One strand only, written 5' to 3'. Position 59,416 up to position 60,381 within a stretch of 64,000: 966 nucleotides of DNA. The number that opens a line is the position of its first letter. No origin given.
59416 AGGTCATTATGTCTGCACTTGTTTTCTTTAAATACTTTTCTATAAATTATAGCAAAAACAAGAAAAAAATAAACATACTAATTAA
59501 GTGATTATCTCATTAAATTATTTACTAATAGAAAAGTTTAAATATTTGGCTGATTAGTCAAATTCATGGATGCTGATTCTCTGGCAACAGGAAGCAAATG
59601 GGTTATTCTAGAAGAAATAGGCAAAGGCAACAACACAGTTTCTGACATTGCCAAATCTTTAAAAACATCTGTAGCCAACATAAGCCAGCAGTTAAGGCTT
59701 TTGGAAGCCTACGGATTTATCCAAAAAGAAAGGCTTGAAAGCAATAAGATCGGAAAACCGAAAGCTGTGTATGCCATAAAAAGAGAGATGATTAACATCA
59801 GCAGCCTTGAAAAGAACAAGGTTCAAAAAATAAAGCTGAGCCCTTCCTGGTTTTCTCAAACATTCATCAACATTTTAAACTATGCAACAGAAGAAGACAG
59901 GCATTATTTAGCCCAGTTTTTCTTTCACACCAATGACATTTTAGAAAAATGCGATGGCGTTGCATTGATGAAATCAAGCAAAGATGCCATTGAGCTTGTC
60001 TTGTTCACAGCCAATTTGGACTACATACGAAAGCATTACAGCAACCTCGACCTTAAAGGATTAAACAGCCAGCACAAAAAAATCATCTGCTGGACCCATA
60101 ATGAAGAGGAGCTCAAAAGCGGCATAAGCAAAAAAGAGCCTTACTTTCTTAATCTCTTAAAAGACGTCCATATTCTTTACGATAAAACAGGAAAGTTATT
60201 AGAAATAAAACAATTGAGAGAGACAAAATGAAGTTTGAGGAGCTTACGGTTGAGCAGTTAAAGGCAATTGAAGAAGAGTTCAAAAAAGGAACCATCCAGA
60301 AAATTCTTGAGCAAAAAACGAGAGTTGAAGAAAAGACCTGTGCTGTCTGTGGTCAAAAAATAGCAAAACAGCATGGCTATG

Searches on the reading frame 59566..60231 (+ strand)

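Call 99: search_protein_families(library=pfam, proteins=[window:59566-60231:+], max_evalue=0.001)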
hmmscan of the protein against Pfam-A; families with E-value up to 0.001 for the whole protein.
window:59566-60231:+ (221 aa): 4 families
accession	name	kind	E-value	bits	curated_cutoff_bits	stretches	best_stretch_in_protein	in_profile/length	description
PF01022.26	HTH_5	-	3e-06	27.4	22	1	14-54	7-47/47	Bacterial regulatory protein, arsR family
PF01047.28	MarR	-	4.4e-06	26.9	24.6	1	12-61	6-56/59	MarR family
PF12802.13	MarR_2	-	1.6e-05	25.4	27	1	8-58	4-56/61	MarR family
PF25212.1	HVO_A0114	-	0.0001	22.4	27.6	1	8-65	21-77/84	HVO_A0114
